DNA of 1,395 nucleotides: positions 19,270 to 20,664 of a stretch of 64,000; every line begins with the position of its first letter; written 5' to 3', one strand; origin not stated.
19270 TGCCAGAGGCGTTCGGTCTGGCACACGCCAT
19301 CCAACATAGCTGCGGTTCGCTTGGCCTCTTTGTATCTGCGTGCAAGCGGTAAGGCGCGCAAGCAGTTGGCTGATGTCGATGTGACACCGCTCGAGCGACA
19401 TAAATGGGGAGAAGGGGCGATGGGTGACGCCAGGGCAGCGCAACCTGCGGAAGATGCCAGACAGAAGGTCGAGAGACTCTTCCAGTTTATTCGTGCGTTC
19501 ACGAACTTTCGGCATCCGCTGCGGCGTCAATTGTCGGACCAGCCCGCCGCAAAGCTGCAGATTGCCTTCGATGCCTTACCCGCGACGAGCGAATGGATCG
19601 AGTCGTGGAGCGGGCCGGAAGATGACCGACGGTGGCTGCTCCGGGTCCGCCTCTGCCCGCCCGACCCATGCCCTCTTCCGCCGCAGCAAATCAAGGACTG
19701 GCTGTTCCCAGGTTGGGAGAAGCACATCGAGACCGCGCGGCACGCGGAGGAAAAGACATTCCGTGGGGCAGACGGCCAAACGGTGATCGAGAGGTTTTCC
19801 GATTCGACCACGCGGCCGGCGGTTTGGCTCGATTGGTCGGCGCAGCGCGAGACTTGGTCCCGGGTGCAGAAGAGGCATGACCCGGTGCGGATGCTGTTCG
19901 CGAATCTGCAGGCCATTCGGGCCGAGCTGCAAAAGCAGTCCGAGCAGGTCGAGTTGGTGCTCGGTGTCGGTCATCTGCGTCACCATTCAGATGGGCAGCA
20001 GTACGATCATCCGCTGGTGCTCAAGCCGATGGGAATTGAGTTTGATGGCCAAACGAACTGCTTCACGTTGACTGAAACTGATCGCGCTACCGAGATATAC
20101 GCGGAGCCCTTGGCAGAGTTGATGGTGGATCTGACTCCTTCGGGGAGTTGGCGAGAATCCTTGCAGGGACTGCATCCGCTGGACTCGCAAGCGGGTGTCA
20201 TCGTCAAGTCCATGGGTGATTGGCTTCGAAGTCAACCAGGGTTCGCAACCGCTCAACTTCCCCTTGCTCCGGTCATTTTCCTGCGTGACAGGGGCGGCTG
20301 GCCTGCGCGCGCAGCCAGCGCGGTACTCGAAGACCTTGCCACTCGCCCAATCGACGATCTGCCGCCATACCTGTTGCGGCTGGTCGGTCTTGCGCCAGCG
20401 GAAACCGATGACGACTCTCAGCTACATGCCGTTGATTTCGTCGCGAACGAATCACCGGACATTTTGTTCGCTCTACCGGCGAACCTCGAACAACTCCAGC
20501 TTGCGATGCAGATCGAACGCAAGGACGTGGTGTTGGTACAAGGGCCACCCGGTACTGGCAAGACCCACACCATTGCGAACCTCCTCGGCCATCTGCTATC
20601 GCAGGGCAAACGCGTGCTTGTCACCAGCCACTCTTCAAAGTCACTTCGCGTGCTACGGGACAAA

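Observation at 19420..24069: Giant SF1 helicase with detached Vsr/DUF559-like nuclease: an Hhe-like single-gene defence candidate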

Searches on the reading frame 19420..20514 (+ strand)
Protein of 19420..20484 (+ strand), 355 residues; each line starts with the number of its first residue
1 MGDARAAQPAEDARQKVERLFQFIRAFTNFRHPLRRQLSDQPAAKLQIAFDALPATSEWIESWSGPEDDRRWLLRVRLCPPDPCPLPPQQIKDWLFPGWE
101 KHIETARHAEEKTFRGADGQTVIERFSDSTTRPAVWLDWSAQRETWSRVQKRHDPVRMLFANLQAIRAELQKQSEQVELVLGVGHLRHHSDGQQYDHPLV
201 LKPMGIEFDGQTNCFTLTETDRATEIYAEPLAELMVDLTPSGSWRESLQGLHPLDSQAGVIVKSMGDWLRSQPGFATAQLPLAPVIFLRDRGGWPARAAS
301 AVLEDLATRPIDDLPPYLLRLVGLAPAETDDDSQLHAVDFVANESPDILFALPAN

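Call 54: find_related_loci(query=A1, collection=genome_contigs, flank=10000)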
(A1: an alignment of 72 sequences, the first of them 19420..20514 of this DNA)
Query A1 (365 aa) in genome_contigs; peptide patterns used: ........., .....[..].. (x = any residue, [..] = any of these).
599 stretches matched a pattern (row limit reached: there are more); 269 encode a relative of the query (tblastn E <= 1e-3); the best 80 are kept; 80 distinct loci.
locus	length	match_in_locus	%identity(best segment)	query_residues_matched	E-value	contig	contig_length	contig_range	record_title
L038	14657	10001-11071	59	10-365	5e-140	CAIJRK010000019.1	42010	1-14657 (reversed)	MAG: uncultured beta proteobacterium isolate Day6-1_bin-090 genome assembly, contig: bin-090:19/89, whole genome shotgun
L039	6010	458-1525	52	12-365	2e-116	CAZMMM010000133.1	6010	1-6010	MAG TPA_asm: uncultured Comamonas sp. isolate SRP192927_co2_216 genome assembly, contig: NODE_30002_length_6010_cov_3.70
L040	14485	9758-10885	33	3-365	6e-41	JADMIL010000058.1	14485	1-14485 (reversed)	MAG: Candidatus Binataceae bacterium isolate MAG011 NODE_1696_length_14485_cov_18.146154, whole genome shotgun sequence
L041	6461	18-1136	31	11-365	4e-39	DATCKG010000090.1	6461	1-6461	MAG TPA_asm: Symbiobacteriaceae bacterium isolate SMAG_U7090 k141_586345, whole genome shotgun sequence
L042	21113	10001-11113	29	8-365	9e-37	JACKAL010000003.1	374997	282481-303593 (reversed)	MAG: Bdellovibrionaceae bacterium isolate HK-STAS-BDEL-4 HK-STAS-BDEL-4_3, whole genome shotgun sequence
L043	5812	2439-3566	29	13-365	2e-36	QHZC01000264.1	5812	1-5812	MAG: Acidobacteria bacterium isolate gp2 AA101 14_0903_13_30cm_scaffold_1906123_curated, whole genome shotgun sequence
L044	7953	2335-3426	32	16-362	2e-36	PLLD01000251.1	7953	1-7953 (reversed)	MAG: Gemmatimonadetes bacterium isolate fen_1251 73.20120800_E3X.67_contig_4669, whole genome shotgun sequence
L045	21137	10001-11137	27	1-362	4e-36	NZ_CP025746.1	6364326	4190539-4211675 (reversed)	Clostridium manihotivorum strain CT4 chromosome, complete genome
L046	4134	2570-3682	27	13-362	2e-35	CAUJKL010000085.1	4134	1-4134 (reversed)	MAG: Planctomycetota bacterium isolate KLAP164 genome assembly, contig: KLAP164_315225, whole genome shotgun sequence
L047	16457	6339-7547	28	1-365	3e-35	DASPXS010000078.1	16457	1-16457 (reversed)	MAG TPA_asm: Haliangiales bacterium isolate SMAG_U11573 k141_1473511, whole genome shotgun sequence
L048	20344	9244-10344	28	16-362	3e-34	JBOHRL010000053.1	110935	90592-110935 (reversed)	MAG: Longimicrobiales bacterium isolate M3-S_metabat2.bin.202_sub k127_297520, whole genome shotgun sequence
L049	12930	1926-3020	30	15-362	3e-34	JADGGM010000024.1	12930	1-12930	MAG: Gemmatimonadaceae bacterium isolate HOG34 NODE_3189_length_12930_cov_9.676019, whole genome shotgun sequence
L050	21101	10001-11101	29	10-365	5e-34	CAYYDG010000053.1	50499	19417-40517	MAG TPA_asm: uncultured Heliomicrobium sp. isolate binchicken_co276_100 genome assembly, contig: NODE_672_length_50499_c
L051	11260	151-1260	30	14-365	7e-34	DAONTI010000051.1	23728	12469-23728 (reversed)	MAG TPA_asm: Verrucomicrobiota bacterium isolate AMR_MDS_4256 NODE_2385_length_23728_cov_27.520424, whole genome shotgun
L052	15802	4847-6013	28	1-365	4e-34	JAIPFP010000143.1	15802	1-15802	MAG: Pirellula sp. isolate Tobar2m-G36 Tobar2m-C3289, whole genome shotgun sequence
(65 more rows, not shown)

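Call 60: search_protein_families(library=padloc, alignment_id=A2, max_evalue=1e-10)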
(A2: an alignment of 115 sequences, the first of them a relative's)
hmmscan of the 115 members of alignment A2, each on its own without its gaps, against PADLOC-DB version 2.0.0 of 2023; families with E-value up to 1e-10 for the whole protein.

A. member 1, L038:9148-9816:+ (223 aa): 0 families

B. families by the number of members that match (of 115 scanned): 104 families (the first 25 are shown)
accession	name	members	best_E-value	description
PDLC00662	HmaC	2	0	AAA+ ATPase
PDLC04042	PD-T4-6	2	2e-91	-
PDLC04053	PD-T4-6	2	2.6e-86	-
PDLC04061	PD-T4-6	2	1.2e-85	-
PDLC04060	PD-T4-6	2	6.7e-83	-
PDLC04043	PD-T4-6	2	5.2e-78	-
PDLC04052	PD-T4-6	2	9.1e-75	-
PDLC04039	PD-T4-6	2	4.1e-73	-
PDLC04040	PD-T4-6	2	2.5e-70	-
PDLC04138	mad6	2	4e-70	mads_6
PDLC04047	PD-T4-6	2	1.1e-68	-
PDLC04054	PD-T4-6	2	1.2e-68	-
PDLC04041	PD-T4-6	2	1.7e-67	-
PDLC04057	PD-T4-6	2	1.4e-66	-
PDLC04048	PD-T4-6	2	9.6e-64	-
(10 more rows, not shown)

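Call 61: search_protein_families(library=pfam, alignment_id=A2, max_evalue=0.00001)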
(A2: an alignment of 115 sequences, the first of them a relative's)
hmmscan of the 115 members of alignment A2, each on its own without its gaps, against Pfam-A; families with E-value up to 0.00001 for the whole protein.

A. member 1, L038:9148-9816:+ (223 aa): 1 family
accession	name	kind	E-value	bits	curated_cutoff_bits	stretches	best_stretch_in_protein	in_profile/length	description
PF13545.12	HTH_Crp_2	-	1.1e-12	48.2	27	1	149-219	1-69/70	Crp-like helix-turn-helix domain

B. families by the number of members that match (of 115 scanned): 126 families (the first 25 are shown)
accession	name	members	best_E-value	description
PF06537.16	DHOR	3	1.2e-42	Di-haem oxidoreductase, putative peroxidase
PF00069.31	Pkinase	2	2.4e-47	Protein kinase domain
PF18731.6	HEPN_Swt1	2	2.4e-37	Swt1-like HEPN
PF07714.23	PK_Tyr_Ser-Thr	2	2e-35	Protein tyrosine and serine/threonine kinase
PF04465.17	DUF499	2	8.4e-29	Protein of unknown function (DUF499)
PF13620.12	CarboxypepD_reg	2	6.3e-18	Carboxypeptidase regulatory-like domain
PF01738.24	DLH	2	6.6e-08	Dienelactone hydrolase family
PF25183.1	OMP_b-brl_4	1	3.1e-183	Outer membrane beta barrel domain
PF00171.27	Aldedh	1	3.8e-160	Aldehyde dehydrogenase family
PF00916.26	Sulfate_transp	1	2.5e-84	Sulfate permease family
PF07733.18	DNA_pol3_alpha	1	2.2e-81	Bacterial DNA polymerase III alpha NTPase domain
PF09859.15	Oxygenase-NA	1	9.7e-77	Oxygenase, catalysing oxidative methylation of damaged DNA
PF00654.25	Voltage_CLC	1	3.5e-61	Voltage gated chloride channel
PF22422.2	MGH1-like_GH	1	2.7e-52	Mannosylglycerate hydrolase MGH1-like glycoside hydrolase domain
PF17657.6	DNA_pol3_finger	1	3.5e-52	Bacterial DNA polymerase III alpha subunit finger domain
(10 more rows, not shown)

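Call 62: predict_structure(alignment_id=A1)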
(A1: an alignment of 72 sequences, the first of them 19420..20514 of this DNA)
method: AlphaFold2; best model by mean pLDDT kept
length: 365 residues; sequences in the alignment: 72
mean_pLDDT: 90.1   pTM: 0.78
mean pLDDT of the five models: 90.1, 89.2, 88.1, 88.1, 88.0
residues with pLDDT >= 90: 263; 70-90: 73; 50-70: 18; < 50: 11
segments of 3 or more residues with pLDDT < 50: 332-337, 339-341
pLDDT, mean of each block of 10 residues (from residue 1): 60 92 90 94 97 93 92 96 96 97 97 95 96 97 97 96 98 94 97 95 98 97 94 93 93 96 98 97 97 82 89 88 78 48 67 73 70
secondary structure, 60 per line:
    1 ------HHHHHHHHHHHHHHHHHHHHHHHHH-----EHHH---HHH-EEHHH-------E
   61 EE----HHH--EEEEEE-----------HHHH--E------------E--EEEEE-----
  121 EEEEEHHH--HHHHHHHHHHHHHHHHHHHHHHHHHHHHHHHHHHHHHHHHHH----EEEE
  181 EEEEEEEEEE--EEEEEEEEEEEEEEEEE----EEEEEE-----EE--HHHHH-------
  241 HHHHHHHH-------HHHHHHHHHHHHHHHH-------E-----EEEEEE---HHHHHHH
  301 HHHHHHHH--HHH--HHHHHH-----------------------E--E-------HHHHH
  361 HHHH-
elements in order: H7-31 E60-62 E72-77 H89-92 E111-115 E121-125 H131-172 E177-190 E193-209 E214-219 H229-233 H241-248 H256-271 E285-290 H294-308 H316-321 H356-364

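Call 63: search_protein_representatives(protein=window:19420-20484:+)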
Query: 355 residues. Proteins with E-value up to 0.001 (for the whole library): 632; up to 1e-10: 378; up to 1e-30: 7. The best 150 are listed.
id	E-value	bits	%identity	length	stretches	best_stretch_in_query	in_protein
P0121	9.0e-148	508.5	100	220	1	1-220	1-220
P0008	2.8e-139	480.5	61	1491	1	5-355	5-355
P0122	3.8e-125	434.0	58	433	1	11-355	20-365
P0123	7.4e-54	199.5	57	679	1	181-355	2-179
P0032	1.6e-51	191.8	37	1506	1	14-355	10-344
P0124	5.2e-35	137.5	34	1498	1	14-355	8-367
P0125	5.7e-32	127.5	33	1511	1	13-355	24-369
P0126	3.3e-30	121.7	33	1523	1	12-355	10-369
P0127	9.6e-30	120.2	35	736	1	11-355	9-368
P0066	1.2e-29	119.9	32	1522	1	11-355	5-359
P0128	1.3e-27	113.2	33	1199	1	13-355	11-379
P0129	1.4e-27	113.0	33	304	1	10-231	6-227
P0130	3.4e-27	111.8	31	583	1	10-355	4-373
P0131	6.3e-27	110.9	32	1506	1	7-355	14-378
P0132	7.0e-27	110.8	31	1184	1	11-355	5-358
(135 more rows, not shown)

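Call 67: fold_search(model_id=the predicted structure, library=pdb)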
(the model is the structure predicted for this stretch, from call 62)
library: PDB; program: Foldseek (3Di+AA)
matches with E <= 10: 508; with E <= 0.001: 0
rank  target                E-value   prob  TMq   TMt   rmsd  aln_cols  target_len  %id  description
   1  6gpn_B                7.1e-02  0.12  0.07  0.09  16.6       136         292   10  Crystal Structure of the CsiD Glutarate Hydroxylase in complex with N-Oxalylglycine (released 2019-01-30)
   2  5o60_G                7.5e-02  0.07  0.05  0.11  21.8       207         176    9  Structure of the 50S large ribosomal subunit from Mycobacterium smegmatis (released 2017-07-12)
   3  5v7q_G                8.0e-02  0.08  0.06  0.11  20.3       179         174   15  Cryo-EM structure of the large ribosomal subunit from Mycobacterium tuberculosis bound with a potent linezolid analog (released 2017-09-20)
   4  2oez_A                2.6e-01  0.05  0.07  0.09  16.6       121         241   12  Protein of Unknown Function (DUF1342) from Vibrio parahaemolyticus (released 2007-01-30)
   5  4v61_BI               2.9e-01  0.06  0.05  0.10  20.7       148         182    7  Homology model for the Spinach chloroplast 30S subunit fitted to 9.4A cryo-EM map of the 70S chlororibosome. (released 2014-07-09)
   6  5lt3_K                3.1e-01  0.09  0.07  0.08  15.9        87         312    9  nucleotide-free kinesin-1 motor domain T87A mutant, P1 crystal form (released 2017-03-01)
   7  5mmi_G                3.6e-01  0.08  0.05  0.11  19.5       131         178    6  Structure of the large subunit of the chloroplast ribosome (released 2017-01-11)
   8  5xv4_N                3.6e-01  0.06  0.09  0.14  28.5       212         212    9  Crystal structure of ATG101-ATG13HORMA (released 2018-07-04)
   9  6g18_x                3.6e-01  0.05  0.06  0.11  17.4       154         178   11  Cryo-EM structure of a late human pre-40S ribosomal subunit - State C (released 2018-06-06)
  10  9n76_SW               4.3e-01  0.04  0.06  0.10  17.6       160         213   10  SSU processome maturation and disassembly, State J (released 2025-11-05)
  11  3lre_A                4.8e-01  0.10  0.10  0.12  15.5       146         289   11  Crystal Structure Analysis of Human Kinesin-8 Motor Domain (released 2010-11-10)
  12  5xuy_B                5.1e-01  0.05  0.10  0.15  27.3       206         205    7  Crystal structure of ATG101-ATG13HORMA (released 2018-07-04)
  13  6zqd_JJ               5.1e-01  0.04  0.06  0.10  17.5       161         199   10  Cryo-EM structure of the 90S pre-ribosome from Saccharomyces cerevisiae, state Post-A1 (released 2020-09-23)
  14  6ke6_RC               5.1e-01  0.03  0.06  0.07  25.7       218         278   12  3.4 angstrom cryo-EM structure of yeast 90S small subunit preribosome (released 2020-08-05)
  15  7bl5_7                5.1e-01  0.02  0.07  0.08  18.6       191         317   11  pre-50S-ObgE particle (released 2021-05-12)
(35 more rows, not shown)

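Call 101: fold_search(model_id=the predicted structure, library=viral)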
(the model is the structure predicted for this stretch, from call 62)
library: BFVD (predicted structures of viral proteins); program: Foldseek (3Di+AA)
matches with E <= 10: 615; with E <= 0.001: 0
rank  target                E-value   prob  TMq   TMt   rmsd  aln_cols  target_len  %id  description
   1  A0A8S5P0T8            3.0e-03  0.93  0.21  0.18  16.6       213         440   15  AAA domain protein [Myoviridae sp. ctakU3]
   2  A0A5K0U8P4            9.3e-02  0.13  0.10  0.12  15.7       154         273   12  Uncharacterized protein [Yasminevirus sp. GU-2018]
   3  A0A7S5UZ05            1.5e-01  0.10  0.12  0.21  16.9       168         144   11  (no name in the UniProt tables at hand)
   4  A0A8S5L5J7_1          1.6e-01  0.11  0.11  0.06  24.5       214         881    6  DNA polymerase B [MELD virus sp.]
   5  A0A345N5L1            1.6e-01  0.05  0.07  0.10  19.2       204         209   12  (no name in the UniProt tables at hand)
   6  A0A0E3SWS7            1.7e-01  0.08  0.07  0.07  20.8       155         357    8  B155.1 [Rat cytomegalovirus (isolate England)]
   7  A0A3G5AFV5            1.7e-01  0.06  0.10  0.10  24.3       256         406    8  Uncharacterized protein [Solivirus sp.]
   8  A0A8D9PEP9            1.9e-01  0.08  0.13  0.13  22.9       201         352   12  Uncharacterized protein [Bacteriophage sp.]
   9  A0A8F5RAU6            2.4e-01  0.04  0.07  0.07  28.5       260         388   10  Replication initiator protein [Microvirus mar5]
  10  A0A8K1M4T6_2          2.4e-01  0.03  0.09  0.04  27.1       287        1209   12  SF3 helicase domain-containing protein [Sichuan mosquito picorna-like virus]
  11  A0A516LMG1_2          2.4e-01  0.02  0.07  0.04  27.6       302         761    9  (no name in the UniProt tables at hand)
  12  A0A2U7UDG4            3.0e-01  0.06  0.13  0.09  18.3       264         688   12  Uncharacterized protein [Pandoravirus neocaledonia]
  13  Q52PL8                3.4e-01  0.12  0.07  0.17  10.6        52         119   13  Phage protein [Xanthomonas phage Xp15]
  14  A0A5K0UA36            3.8e-01  0.03  0.09  0.06  22.3       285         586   11  Glycine-rich domain-containing protein [Yasminevirus sp. GU-2018]
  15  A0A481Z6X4            4.0e-01  0.01  0.07  0.05  23.9       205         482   13  Uncharacterized protein [Pithovirus LCPAC202]
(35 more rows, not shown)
